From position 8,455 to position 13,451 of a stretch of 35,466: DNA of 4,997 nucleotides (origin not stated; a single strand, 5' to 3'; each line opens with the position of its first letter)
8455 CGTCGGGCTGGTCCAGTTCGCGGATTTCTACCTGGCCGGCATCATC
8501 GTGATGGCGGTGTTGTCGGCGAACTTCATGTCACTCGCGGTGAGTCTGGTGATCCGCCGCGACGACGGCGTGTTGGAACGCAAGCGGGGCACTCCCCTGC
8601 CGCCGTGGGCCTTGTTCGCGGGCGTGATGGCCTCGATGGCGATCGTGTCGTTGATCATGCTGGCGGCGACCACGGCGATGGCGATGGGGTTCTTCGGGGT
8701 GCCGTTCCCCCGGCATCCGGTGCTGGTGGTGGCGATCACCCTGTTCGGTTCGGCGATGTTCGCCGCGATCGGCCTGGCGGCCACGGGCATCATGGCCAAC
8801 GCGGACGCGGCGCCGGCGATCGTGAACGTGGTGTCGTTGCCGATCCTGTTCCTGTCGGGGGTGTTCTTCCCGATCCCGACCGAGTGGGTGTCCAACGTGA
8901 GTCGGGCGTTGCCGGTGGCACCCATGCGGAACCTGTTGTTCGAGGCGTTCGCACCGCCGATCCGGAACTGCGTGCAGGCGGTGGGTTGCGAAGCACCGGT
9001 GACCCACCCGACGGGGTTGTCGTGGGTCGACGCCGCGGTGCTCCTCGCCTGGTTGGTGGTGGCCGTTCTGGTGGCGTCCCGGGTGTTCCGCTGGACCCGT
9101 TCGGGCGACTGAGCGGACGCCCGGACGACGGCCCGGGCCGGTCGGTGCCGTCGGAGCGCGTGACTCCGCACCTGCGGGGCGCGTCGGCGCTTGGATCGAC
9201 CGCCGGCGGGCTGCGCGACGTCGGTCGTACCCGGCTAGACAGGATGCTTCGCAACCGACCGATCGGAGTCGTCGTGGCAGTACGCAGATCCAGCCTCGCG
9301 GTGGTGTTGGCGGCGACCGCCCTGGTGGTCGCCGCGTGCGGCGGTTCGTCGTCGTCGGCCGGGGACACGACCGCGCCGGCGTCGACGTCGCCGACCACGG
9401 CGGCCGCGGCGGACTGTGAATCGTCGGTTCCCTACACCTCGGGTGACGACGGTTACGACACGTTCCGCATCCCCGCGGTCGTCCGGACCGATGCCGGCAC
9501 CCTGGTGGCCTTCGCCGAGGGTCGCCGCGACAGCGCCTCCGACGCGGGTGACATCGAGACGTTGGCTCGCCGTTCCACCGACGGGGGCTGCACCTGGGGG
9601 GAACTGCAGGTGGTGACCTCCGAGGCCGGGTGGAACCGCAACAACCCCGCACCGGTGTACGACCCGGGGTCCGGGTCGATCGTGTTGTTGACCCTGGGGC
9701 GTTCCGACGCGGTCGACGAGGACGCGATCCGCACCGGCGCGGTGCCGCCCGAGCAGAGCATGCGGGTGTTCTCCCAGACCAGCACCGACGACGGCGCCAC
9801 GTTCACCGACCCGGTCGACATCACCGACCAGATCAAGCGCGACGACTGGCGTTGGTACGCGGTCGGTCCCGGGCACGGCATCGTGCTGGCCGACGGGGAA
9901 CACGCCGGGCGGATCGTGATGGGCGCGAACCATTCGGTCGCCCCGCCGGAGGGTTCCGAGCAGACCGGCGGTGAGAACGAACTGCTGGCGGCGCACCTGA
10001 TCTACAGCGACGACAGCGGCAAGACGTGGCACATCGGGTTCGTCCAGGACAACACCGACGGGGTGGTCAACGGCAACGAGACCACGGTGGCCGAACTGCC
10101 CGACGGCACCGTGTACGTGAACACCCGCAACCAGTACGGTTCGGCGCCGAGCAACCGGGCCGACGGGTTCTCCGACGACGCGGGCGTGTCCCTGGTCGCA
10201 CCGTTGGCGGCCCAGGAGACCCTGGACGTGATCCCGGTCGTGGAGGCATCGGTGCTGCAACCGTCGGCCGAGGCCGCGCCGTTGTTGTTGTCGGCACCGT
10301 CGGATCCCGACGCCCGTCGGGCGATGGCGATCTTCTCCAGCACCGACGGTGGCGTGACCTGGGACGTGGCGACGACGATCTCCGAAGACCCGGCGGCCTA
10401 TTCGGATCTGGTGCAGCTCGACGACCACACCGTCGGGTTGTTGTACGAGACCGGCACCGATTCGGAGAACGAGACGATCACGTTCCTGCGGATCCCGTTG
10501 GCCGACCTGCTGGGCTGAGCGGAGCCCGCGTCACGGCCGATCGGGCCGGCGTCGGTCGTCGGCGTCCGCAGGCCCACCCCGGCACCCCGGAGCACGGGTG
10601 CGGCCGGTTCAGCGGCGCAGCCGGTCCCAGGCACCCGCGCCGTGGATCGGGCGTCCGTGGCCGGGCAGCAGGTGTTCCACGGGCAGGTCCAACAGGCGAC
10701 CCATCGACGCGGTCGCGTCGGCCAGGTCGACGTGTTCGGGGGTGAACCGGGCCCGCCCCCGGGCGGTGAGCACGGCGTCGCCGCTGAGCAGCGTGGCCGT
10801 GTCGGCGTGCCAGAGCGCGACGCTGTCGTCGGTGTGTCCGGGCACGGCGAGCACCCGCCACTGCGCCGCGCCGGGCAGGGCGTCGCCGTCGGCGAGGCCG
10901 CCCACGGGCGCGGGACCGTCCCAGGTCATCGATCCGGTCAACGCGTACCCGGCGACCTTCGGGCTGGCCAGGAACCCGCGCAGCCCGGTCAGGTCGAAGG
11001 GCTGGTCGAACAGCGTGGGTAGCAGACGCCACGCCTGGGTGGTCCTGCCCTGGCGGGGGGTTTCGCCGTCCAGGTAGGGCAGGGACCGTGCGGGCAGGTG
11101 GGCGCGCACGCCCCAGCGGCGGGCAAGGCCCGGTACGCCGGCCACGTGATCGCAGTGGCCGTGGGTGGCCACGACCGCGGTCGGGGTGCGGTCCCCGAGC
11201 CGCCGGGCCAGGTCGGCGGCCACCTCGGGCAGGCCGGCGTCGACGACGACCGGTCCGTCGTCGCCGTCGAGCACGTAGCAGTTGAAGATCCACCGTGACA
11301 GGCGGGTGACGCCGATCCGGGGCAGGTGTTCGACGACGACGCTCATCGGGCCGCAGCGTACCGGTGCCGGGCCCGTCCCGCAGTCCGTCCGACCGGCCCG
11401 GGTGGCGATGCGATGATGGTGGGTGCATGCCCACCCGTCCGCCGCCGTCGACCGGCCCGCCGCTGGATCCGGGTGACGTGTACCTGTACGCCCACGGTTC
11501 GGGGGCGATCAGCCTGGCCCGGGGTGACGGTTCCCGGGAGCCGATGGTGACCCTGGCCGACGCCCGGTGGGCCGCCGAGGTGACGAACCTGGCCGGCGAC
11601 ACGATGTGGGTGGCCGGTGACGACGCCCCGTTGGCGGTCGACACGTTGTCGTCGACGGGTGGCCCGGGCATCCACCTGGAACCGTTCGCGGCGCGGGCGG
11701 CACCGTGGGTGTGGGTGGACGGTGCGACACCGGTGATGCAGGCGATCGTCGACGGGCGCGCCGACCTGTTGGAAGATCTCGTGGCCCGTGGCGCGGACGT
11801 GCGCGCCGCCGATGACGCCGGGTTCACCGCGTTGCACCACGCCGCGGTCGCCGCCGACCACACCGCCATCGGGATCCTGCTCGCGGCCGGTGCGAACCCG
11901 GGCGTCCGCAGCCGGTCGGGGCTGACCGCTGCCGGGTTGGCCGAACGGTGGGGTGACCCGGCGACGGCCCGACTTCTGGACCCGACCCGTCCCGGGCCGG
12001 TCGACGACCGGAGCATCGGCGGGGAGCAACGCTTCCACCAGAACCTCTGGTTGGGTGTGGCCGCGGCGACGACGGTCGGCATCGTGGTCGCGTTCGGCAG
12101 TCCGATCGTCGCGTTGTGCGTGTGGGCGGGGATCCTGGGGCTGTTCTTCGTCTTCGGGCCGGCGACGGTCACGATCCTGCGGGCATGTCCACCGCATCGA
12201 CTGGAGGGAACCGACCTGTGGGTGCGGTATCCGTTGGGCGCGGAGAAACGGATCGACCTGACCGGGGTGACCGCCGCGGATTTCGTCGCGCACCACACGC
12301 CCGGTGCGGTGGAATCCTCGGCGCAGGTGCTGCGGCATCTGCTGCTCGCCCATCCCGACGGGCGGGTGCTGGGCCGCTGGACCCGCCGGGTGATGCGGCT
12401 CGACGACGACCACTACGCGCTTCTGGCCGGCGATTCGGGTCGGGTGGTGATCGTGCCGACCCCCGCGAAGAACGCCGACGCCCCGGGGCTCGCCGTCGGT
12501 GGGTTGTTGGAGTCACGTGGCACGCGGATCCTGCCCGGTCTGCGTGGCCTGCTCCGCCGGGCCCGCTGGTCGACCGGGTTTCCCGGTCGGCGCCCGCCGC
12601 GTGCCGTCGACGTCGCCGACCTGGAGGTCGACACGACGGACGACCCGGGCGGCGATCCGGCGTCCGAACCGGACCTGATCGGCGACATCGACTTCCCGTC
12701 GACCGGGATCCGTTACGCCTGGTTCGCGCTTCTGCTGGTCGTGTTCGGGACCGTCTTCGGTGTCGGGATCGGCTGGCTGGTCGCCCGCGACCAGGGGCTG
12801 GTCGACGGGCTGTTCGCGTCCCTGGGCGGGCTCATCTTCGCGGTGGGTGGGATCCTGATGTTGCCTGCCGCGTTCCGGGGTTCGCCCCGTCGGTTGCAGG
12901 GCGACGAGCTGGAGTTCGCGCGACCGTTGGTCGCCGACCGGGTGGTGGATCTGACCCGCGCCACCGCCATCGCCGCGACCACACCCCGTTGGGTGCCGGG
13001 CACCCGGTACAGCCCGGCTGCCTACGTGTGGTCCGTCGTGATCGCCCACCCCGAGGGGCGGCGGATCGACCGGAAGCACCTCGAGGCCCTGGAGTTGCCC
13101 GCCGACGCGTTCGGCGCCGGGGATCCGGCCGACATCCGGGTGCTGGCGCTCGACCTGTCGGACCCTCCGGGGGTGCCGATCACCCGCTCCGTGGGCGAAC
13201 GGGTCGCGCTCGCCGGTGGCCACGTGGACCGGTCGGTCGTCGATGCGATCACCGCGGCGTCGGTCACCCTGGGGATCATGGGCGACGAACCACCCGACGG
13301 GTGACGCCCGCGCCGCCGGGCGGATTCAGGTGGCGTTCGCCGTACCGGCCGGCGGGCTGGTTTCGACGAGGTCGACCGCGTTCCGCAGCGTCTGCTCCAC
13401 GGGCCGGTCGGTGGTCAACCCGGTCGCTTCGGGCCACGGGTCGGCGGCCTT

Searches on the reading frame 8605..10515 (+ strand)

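Call 77: search_protein_families(library=pfam, proteins=[window:8605-10515:+], max_evalue=0.001)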
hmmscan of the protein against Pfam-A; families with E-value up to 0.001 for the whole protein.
window:8605-10515:+ (637 aa): 3 families
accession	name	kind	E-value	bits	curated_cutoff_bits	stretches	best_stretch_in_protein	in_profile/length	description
PF13088.12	BNR_2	-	1.5e-29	103.7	31.4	1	298-608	1-273/277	BNR repeat-like domain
PF13859.12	BNR_3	-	2.4e-09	37.5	27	1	290-512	2-196/308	BNR repeat-like domain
PF24316.1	Tli3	-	5.7e-06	27.1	27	0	444-491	64-112/129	T6SS Tli3 immunity protein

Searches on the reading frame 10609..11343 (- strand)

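Call 77: search_protein_families(library=pfam, proteins=[window:10609-11343:-], max_evalue=0.001)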
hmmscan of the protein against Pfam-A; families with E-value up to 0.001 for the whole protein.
window:10609-11343:- (244 aa): 2 families
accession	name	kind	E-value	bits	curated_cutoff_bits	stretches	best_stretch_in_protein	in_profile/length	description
PF00753.33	Lactamase_B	-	1.3e-25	90.9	22.7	1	21-229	7-196/196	Metallo-beta-lactamase superfamily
PF12706.13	Lactamase_B_2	-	1.3e-05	25.4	27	1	32-115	3-95/200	Beta-lactamase superfamily domain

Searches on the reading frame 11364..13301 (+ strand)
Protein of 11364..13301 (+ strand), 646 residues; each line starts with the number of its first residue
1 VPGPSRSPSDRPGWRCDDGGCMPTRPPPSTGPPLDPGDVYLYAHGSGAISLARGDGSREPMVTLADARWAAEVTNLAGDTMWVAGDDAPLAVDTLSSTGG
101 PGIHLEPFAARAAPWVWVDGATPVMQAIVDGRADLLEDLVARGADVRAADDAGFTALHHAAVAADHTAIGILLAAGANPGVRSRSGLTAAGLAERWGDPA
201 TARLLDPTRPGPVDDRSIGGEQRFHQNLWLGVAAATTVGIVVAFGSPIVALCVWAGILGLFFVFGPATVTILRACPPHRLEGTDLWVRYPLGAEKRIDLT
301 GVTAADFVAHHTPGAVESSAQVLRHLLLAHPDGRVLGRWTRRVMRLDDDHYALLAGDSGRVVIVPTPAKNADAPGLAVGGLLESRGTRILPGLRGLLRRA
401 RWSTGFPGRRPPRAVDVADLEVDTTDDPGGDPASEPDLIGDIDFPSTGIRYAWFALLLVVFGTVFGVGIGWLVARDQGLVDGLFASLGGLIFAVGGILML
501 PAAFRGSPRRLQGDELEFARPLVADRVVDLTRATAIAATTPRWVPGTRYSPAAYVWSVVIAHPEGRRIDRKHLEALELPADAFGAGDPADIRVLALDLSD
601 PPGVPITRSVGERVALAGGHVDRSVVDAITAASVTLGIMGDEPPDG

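Call 77: search_protein_families(library=pfam, proteins=[window:11364-13301:+], max_evalue=0.001)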
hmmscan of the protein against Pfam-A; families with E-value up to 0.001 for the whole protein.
window:11364-13301:+ (646 aa): 4 families
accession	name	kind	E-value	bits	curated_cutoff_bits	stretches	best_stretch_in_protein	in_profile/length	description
PF13637.12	Ank_4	-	1.1e-06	29.3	22.7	1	126-161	3-38/50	Ankyrin repeats (many copies)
PF00023.36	Ank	-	1.6e-06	28.5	21.1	0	153-182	2-31/33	Ankyrin repeat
PF12796.13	Ank_2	-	3.1e-06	28.1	27.3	1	120-181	29-88/90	Ankyrin repeats (3 copies)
PF13606.12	Ank_3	-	4.5e-05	23.9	22.3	0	119-147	1-29/30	Ankyrin repeat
